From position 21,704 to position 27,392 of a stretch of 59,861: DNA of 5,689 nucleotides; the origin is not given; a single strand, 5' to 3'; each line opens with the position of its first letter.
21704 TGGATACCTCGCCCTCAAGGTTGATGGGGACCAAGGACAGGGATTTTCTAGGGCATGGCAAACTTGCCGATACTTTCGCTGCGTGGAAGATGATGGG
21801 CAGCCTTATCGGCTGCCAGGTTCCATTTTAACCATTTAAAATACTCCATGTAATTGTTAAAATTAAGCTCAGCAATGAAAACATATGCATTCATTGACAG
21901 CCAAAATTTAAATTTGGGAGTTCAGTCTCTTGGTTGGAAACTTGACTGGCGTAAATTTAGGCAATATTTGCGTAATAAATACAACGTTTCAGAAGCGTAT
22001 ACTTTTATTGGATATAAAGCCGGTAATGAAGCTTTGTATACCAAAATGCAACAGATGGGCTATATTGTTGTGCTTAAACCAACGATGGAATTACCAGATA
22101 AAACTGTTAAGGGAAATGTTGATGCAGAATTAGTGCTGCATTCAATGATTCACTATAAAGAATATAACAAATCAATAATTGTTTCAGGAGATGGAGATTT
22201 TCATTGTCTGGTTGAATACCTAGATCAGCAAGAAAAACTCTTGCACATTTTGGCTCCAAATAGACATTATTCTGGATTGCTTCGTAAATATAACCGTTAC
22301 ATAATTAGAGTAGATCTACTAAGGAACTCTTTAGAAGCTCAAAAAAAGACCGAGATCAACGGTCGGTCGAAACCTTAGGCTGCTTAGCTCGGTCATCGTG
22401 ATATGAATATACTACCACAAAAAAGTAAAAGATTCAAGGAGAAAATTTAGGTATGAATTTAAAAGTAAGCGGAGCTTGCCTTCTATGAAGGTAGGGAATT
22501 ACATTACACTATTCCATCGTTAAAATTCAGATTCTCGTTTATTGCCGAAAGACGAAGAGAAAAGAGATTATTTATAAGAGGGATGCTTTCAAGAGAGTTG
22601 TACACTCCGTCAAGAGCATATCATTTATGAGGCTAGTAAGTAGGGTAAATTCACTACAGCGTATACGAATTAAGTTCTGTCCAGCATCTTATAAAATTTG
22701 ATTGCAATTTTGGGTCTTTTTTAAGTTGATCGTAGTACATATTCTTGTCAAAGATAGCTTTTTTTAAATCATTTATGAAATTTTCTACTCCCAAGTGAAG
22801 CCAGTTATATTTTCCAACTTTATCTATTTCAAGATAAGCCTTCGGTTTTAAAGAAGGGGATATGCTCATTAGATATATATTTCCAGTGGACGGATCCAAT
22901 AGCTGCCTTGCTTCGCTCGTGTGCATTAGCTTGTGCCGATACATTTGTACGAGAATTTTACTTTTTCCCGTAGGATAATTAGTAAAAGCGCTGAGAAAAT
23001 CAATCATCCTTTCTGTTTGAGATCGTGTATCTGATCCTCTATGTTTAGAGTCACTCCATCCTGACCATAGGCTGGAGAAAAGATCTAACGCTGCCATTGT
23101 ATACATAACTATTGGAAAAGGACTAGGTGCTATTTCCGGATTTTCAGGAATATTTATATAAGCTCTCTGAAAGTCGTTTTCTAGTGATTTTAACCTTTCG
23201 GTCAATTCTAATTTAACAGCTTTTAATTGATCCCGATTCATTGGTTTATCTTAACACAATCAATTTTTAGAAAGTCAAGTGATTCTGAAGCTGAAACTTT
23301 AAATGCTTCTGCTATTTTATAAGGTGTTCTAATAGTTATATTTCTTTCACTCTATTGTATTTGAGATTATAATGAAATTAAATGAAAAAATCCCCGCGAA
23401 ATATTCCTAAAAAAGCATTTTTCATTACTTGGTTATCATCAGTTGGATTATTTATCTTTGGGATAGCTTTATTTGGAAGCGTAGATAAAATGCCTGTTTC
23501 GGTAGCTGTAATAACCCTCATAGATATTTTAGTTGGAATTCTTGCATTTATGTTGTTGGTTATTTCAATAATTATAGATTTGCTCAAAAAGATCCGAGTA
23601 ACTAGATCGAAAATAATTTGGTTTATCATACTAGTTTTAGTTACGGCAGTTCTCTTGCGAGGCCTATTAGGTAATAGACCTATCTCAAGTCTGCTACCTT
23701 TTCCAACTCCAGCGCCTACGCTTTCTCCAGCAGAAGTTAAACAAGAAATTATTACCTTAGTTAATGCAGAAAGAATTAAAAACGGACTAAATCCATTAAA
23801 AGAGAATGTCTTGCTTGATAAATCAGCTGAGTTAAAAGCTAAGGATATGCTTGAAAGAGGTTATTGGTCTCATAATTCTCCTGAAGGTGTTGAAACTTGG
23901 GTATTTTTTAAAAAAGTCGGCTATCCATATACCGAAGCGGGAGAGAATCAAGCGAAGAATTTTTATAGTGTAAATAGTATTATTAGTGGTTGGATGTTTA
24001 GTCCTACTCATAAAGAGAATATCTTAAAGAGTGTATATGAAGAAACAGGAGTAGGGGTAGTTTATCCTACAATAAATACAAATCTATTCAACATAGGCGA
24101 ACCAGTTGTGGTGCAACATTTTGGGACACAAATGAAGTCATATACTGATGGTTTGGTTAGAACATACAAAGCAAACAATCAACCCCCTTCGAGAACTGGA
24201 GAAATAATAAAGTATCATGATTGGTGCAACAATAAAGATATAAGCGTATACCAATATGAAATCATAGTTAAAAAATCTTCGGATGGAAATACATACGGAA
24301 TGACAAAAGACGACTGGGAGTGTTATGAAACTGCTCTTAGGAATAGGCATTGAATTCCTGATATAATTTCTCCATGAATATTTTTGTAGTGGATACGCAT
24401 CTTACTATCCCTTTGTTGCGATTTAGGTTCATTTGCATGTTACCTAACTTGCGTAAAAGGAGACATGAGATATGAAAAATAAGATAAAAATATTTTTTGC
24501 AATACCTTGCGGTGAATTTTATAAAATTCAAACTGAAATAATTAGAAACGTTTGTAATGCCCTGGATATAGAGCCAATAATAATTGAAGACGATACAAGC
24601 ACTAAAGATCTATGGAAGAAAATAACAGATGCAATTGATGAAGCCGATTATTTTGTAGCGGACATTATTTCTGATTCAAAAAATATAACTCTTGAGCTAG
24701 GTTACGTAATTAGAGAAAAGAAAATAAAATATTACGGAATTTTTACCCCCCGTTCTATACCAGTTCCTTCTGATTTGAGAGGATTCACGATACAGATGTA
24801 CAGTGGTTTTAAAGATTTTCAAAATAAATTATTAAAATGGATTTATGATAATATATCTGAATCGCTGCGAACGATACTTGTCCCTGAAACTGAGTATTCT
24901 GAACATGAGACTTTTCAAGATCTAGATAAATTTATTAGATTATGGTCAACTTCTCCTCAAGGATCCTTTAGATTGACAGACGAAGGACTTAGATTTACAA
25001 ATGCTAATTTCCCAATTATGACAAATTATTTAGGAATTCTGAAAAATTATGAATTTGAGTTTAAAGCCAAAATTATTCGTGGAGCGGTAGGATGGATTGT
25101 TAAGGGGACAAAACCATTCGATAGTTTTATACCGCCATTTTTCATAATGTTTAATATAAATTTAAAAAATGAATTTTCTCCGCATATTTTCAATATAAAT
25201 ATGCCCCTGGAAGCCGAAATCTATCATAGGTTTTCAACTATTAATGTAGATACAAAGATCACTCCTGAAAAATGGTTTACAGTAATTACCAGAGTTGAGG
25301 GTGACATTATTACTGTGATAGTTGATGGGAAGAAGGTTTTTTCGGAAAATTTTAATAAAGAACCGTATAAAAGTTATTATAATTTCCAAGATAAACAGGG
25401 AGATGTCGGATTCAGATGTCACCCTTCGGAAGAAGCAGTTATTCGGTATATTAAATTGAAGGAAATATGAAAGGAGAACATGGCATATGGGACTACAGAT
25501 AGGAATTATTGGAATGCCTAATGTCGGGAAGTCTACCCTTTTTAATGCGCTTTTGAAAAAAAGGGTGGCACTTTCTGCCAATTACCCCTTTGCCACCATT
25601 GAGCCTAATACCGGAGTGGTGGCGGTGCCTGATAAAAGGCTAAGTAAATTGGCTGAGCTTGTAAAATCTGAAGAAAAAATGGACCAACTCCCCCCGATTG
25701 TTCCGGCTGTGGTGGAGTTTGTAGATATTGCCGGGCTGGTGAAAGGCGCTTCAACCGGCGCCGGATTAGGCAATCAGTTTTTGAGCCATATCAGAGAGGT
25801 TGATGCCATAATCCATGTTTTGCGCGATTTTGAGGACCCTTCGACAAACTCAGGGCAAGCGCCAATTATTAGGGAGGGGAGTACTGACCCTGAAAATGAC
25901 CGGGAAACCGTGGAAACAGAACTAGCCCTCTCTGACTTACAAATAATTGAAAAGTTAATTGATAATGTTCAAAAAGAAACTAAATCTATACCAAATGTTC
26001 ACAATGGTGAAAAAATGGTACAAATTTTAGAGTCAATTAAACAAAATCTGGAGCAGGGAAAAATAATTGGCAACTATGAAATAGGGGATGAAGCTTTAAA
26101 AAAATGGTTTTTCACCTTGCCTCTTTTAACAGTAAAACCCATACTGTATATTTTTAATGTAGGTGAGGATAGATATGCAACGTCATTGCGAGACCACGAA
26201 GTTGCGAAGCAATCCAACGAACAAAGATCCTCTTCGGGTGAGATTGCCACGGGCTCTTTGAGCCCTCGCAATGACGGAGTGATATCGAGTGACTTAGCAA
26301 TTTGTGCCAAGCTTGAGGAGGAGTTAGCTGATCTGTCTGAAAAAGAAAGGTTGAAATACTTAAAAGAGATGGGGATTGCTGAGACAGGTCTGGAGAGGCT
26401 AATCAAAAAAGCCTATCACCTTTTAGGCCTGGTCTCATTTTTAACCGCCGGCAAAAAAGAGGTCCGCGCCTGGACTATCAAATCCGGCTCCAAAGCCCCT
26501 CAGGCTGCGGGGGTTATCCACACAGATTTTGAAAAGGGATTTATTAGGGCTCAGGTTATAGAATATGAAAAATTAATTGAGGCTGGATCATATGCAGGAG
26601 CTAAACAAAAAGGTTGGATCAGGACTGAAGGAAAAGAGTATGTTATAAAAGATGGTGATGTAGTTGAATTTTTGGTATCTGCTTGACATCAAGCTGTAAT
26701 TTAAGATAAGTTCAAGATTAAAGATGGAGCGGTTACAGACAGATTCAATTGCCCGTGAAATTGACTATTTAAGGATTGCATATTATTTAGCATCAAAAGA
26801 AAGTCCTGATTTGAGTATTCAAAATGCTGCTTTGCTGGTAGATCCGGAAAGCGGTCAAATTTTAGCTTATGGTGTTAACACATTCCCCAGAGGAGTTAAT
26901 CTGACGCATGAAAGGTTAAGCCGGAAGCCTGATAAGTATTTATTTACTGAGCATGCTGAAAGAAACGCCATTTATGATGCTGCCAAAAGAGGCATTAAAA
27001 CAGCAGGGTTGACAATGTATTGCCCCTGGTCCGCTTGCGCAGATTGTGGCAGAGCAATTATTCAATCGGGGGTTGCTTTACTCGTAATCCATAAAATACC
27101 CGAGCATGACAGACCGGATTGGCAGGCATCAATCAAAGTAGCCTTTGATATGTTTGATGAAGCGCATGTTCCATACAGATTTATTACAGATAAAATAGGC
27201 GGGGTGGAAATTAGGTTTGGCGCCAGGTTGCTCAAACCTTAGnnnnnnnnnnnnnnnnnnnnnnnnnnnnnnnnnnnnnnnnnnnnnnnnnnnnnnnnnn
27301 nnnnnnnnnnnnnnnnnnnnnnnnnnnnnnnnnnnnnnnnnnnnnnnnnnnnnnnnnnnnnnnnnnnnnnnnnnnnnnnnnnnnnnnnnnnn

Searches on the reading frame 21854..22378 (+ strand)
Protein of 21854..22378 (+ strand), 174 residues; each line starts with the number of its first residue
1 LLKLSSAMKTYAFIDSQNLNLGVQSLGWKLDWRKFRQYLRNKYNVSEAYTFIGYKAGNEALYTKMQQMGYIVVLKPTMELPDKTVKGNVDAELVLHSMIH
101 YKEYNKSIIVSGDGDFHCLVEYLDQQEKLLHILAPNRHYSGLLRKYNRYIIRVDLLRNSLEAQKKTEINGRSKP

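Call 59: search_protein_families(library=pfam, max_evalue=0.001, proteins=[window:21854-22378:+])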
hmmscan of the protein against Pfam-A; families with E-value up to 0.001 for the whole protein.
window:21854-22378:+ (174 aa): 1 family
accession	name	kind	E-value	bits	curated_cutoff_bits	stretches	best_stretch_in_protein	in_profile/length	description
PF01936.24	NYN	-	2.8e-15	57.5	24.2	1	10-147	2-138/145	NYN domain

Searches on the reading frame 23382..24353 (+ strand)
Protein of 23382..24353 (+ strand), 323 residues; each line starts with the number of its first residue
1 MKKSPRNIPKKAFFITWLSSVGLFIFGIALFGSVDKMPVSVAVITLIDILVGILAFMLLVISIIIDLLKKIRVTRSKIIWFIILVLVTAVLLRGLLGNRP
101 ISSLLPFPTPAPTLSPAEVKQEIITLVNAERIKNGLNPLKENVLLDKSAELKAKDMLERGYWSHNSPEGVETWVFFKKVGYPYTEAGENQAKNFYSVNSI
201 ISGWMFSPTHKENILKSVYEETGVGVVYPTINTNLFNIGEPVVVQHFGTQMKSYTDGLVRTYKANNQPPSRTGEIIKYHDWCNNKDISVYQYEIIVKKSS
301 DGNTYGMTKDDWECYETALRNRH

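Call 11: search_protein_families(library=pfam, max_evalue=0.001, proteins=[window:23382-24353:+])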
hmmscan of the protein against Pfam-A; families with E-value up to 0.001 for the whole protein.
window:23382-24353:+ (323 aa): 1 family
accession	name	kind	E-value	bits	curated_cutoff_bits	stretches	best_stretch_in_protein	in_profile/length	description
PF00188.32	CAP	-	6.1e-15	56.5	21.1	1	126-228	3-104/117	Cysteine-rich secretory protein family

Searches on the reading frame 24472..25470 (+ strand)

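Call 11: search_protein_families(library=pfam, max_evalue=0.001, proteins=[window:24472-25470:+])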
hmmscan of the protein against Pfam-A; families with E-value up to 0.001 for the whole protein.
window:24472-25470:+ (332 aa): 1 family
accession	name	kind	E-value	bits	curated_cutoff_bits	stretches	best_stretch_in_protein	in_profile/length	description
PF06439.18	3keto-disac_hyd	-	4.7e-05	23.9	26.8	1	191-330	52-187/187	3-keto-disaccharide hydrolase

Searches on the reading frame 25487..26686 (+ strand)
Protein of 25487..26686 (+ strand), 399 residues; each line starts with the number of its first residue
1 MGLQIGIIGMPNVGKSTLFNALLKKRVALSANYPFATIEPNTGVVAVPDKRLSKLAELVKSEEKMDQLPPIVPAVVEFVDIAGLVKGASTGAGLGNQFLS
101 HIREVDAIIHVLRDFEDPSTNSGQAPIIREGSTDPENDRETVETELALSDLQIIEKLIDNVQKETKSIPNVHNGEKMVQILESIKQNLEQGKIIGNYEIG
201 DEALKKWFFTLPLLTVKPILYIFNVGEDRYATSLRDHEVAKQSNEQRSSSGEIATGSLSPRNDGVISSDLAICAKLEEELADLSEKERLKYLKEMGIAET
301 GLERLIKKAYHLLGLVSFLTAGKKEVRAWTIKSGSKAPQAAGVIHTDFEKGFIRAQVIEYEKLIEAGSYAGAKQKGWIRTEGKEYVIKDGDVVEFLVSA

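Call 11: search_protein_families(library=pfam, max_evalue=0.001, proteins=[window:25487-26686:+])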
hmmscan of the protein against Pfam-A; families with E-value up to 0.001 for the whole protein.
window:25487-26686:+ (399 aa): 4 families
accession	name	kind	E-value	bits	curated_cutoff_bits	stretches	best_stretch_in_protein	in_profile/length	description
PF06071.19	YchF-GTPase_C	-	3.6e-37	126.8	27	1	315-396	1-82/84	Protein of unknown function (DUF933)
PF01926.29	MMR_HSR1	-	1.6e-22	80.2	21.9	1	4-116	1-86/113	50S ribosome-binding GTPase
PF02421.24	FeoB_N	-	5.2e-07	29.8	27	1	4-50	2-47/156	Ferrous iron transport protein B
PF00350.29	Dynamin_N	-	0.00066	20.2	27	0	5-30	1-26/168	Dynamin family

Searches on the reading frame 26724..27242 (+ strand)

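Call 59: search_protein_families(library=pfam, max_evalue=0.001, proteins=[window:26724-27242:+])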
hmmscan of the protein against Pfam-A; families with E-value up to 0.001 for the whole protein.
window:26724-27242:+ (172 aa): 2 families
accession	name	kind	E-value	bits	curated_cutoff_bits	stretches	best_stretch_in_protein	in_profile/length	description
PF00383.29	dCMP_cyt_deam_1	-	2.3e-14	53.5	25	1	14-123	6-101/102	Cytidine and deoxycytidylate deaminase zinc-binding region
PF14437.12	MafB19-deam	-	3.6e-10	40.3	27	1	32-122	23-99/142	MafB19-like deaminase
